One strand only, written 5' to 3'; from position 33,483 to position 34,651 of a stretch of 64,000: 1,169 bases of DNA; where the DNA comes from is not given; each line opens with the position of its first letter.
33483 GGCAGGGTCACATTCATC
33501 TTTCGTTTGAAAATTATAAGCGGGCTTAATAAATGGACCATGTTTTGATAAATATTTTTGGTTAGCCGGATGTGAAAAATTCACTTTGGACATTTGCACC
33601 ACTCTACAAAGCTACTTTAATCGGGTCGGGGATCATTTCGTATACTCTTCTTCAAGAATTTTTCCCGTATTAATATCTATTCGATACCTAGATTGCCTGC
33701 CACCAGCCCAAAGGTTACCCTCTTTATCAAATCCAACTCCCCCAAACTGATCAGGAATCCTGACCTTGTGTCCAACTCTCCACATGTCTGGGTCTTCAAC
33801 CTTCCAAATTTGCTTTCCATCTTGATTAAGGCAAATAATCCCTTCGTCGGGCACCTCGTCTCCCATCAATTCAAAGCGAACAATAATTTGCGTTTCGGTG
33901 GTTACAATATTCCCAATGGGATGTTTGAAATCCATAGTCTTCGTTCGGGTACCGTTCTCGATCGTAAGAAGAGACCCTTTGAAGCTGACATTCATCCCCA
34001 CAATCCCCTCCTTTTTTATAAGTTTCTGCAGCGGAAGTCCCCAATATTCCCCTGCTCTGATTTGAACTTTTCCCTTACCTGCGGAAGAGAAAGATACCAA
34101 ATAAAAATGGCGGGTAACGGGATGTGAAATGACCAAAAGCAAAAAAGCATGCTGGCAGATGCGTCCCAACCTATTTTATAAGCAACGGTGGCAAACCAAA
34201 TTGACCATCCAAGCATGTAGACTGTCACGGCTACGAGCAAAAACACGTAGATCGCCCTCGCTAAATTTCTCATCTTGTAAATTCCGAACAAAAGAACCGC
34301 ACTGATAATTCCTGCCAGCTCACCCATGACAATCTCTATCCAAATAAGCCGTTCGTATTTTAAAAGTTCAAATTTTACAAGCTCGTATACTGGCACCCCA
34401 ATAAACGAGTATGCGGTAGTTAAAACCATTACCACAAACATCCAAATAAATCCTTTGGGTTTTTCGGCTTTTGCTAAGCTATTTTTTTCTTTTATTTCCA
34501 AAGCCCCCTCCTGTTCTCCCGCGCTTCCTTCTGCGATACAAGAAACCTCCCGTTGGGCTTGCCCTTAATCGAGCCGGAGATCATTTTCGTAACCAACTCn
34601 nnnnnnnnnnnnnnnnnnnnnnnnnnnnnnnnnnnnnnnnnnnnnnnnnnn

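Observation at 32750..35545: Second AT-rich islet next to tRNA-Arg(CCT): secreted SNase-like nuclease with unknown C-terminal domain, then a 4-TM protein and two small unknown proteins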

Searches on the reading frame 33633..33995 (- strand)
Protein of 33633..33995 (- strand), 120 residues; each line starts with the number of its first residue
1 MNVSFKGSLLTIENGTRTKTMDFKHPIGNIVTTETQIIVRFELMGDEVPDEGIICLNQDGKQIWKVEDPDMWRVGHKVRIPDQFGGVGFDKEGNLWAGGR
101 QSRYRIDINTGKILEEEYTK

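Call 7: search_protein_families(library=padloc, proteins=[window:33633-33995:-], max_evalue=1)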
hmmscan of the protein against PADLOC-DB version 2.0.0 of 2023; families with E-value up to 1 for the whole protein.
window:33633-33995:- (120 aa): 0 families

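Call 8: search_protein_families(library=phrogs, proteins=[window:33633-33995:-], max_evalue=1)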
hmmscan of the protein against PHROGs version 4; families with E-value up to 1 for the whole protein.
window:33633-33995:- (120 aa): 2 families
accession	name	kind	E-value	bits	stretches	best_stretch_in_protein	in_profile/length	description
phrog_12690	-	unknown function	0.2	12.5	1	48-101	37-91/174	-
phrog_19065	-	unknown function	0.27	10.9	1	48-108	250-312/522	-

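Call 49: search_protein_families(library=pfam, proteins=[window:33633-33995:-], max_evalue=1)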
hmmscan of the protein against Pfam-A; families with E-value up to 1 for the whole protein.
window:33633-33995:- (120 aa): 2 families
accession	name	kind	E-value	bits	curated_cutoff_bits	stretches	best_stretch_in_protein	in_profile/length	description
PF03413.25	PepSY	-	0.1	13.4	24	1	98-117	41-60/60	Peptidase propeptide and YPEB domain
PF07494.17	Reg_prop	-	0.15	12.8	20.4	0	89-100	12-23/24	Two component regulator propeller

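Call 63: find_related_loci(query=A4, collection=metagenome_contigs, flank=6000)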
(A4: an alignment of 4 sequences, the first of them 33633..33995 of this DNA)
Query A4 (120 aa) in metagenome_contigs; peptide patterns used: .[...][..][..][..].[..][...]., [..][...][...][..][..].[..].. (x = any residue, [..] = any of these).
184 stretches matched a pattern, but none encodes a relative of the query by tblastn (E <= 1e-3).

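Call 85: predict_structure(alignment_id=A2)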
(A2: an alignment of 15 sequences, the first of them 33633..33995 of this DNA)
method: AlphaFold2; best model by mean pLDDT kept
length: 120 residues; sequences in the alignment: 15
mean_pLDDT: 87.2   pTM: 0.80
mean pLDDT of the five models: 87.2, 86.7, 86.5, 85.3, 83.6
residues with pLDDT >= 90: 80; 70-90: 21; 50-70: 18; < 50: 1
segments of 3 or more residues with pLDDT < 50: none
pLDDT, mean of each block of 10 residues (from residue 1): 97 96 94 96 68 93 89 57 83 93 93 89
secondary structure, 60 per line:
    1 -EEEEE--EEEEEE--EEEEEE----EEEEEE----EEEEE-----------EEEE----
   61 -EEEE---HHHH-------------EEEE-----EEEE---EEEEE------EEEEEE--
elements in order: E2-6 E9-14 E17-22 E27-32 E37-41 E53-56 E62-65 H69-72 E86-89 E95-98 E102-106 E113-118

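Call 87: fold_search(model_id=the predicted structure, library=pdb)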
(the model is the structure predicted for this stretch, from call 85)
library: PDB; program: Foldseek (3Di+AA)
matches with E <= 10: 972; with E <= 0.001: 0
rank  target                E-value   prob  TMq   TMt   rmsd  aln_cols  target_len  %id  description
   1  4a2m_D                8.1e-03  1.00  0.49  0.10   7.3       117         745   14  Structure of the periplasmic domain of the heparin and heparan sulphate sensing hybrid two component system BT4663 in  (released 2012-05-02)
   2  4a2m_B                1.3e-02  1.00  0.48  0.10   8.5       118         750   14  Structure of the periplasmic domain of the heparin and heparan sulphate sensing hybrid two component system BT4663 in  (released 2012-05-02)
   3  4a2m_A                1.6e-02  1.00  0.44  0.09   8.7       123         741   14  Structure of the periplasmic domain of the heparin and heparan sulphate sensing hybrid two component system BT4663 in  (released 2012-05-02)
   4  6l8a_C                1.7e-02  1.00  0.56  0.18   8.2       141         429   14  Tetrathionate hydrolase from Acidithiobacillus ferrooxidans (released 2020-11-11)
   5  4a2m_C                1.9e-02  1.00  0.46  0.09   9.2       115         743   14  Structure of the periplasmic domain of the heparin and heparan sulphate sensing hybrid two component system BT4663 in  (released 2012-05-02)
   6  3no2                  1.9e-02  0.96  0.39  0.21  10.2       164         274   12  Crystal structure of a protein of unknown function (BACCAC_01654) from Bacteroides caccae at 1.35 A resolution (released 2010-07-28)
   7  9h5k_G                2.0e-02  1.00  0.59  0.11   4.3       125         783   11  Cryo-EM structure of the SEAC-EGOC supercomplex (released 2025-11-05)
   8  7cqy_C                2.2e-02  1.00  0.57  0.19   8.3       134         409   15  Tetrathionate hydrolase from Acidithiobacillus ferrooxidans mutant - D325N (released 2021-01-27)
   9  4a2l_A                2.3e-02  1.00  0.55  0.11   7.7       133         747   12  Structure of the periplasmic domain of the heparin and heparan sulphate sensing hybrid two component system BT4663 in  (released 2012-05-02)
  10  4a2l_C                2.3e-02  1.00  0.55  0.11   7.7       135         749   12  Structure of the periplasmic domain of the heparin and heparan sulphate sensing hybrid two component system BT4663 in  (released 2012-05-02)
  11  9nso_B                2.5e-02  1.00  0.61  0.26   3.4       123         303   10  Crystal structure of the ternary complex of DCAF1 and WDR5 with PROTAC, OICR-41060 (released 2026-03-25)
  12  2ovq_B                2.5e-02  1.00  0.53  0.16   7.8       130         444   14  Structure of the Skp1-Fbw7-CyclinEdegC complex (released 2007-04-24)
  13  7t1z_B                2.5e-02  1.00  0.52  0.16   8.7       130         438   14  Structure of the Fbw7-Skp1-MycNdegron complex (released 2022-02-16)
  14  6l8a_A                2.6e-02  1.00  0.57  0.17   8.0       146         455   15  Tetrathionate hydrolase from Acidithiobacillus ferrooxidans (released 2020-11-11)
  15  4imm_A                2.7e-02  1.00  0.60  0.24   5.1       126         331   13  The crystal structure of BamB from Moraxella catarrhalis (released 2014-03-26)
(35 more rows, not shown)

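Call 89: search_dna_similar(query=window:33633-33995:-, collection=plasmids, mode=protein, max_evalue=0.001, max_rows=25)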
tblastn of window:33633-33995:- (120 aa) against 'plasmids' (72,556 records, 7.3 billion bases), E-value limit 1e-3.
No match.

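Call 107: find_related_loci(query=A4, collection=viral_contigs, flank=8000)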
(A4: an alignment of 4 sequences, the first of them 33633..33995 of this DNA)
Query A4 (120 aa) in viral_contigs; peptide patterns used: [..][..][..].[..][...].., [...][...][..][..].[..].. (x = any residue, [..] = any of these).
135 stretches matched a pattern, but none encodes a relative of the query by tblastn (E <= 1e-3).

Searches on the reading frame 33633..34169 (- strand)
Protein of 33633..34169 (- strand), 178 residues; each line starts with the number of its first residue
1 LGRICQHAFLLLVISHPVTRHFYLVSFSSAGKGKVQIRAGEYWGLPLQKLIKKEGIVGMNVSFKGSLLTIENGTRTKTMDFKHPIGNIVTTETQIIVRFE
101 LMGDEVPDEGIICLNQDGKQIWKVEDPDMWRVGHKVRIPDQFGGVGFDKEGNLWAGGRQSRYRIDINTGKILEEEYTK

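Call 4: search_protein_families(library=pfam, proteins=[window:33633-34169:-], max_evalue=1)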
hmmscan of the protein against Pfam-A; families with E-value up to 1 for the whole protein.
window:33633-34169:- (178 aa): 1 family
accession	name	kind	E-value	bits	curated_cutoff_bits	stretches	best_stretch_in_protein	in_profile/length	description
PF03413.25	PepSY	-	0.21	12.4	24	1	156-175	41-60/60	Peptidase propeptide and YPEB domain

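Call 5: search_protein_families(library=ncbifam, proteins=[window:33633-34169:-], max_evalue=1)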
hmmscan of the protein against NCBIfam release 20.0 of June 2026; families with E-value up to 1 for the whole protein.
window:33633-34169:- (178 aa): 1 family
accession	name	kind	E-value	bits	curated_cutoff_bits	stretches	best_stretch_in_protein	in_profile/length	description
NF045786.1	OlefBLtnSynXan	equivalog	0.23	9.8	900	1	135-174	411-450/544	olefin beta-lactone synthetase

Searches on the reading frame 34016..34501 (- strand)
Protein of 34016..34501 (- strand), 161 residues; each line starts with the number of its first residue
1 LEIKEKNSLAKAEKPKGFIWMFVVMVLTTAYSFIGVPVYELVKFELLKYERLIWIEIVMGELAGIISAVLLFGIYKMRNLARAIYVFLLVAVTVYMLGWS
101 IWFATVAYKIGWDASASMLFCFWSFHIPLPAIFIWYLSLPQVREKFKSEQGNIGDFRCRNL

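Call 4: search_protein_families(library=pfam, proteins=[window:34016-34501:-], max_evalue=1)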
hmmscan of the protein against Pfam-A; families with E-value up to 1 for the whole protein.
window:34016-34501:- (161 aa): 0 families

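Call 5: search_protein_families(library=ncbifam, proteins=[window:34016-34501:-], max_evalue=1)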
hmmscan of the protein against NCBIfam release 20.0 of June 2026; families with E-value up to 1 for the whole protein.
window:34016-34501:- (161 aa): 1 family
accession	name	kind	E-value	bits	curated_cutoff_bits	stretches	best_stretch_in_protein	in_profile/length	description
NF045951.1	MAG0110_fam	subfamily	0.017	14.4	98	1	18-134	19-129/237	MAG0110 family membrane protein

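Call 7: search_protein_families(library=padloc, proteins=[window:34016-34501:-], max_evalue=1)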
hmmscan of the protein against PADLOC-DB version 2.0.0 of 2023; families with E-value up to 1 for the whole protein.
window:34016-34501:- (161 aa): 0 families

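Call 8: search_protein_families(library=phrogs, proteins=[window:34016-34501:-], max_evalue=1)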
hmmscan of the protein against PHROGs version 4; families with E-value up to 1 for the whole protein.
window:34016-34501:- (161 aa): 1 family
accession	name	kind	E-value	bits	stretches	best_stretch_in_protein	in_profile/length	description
phrog_5543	-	unknown function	0.11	13.7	1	19-55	12-50/63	-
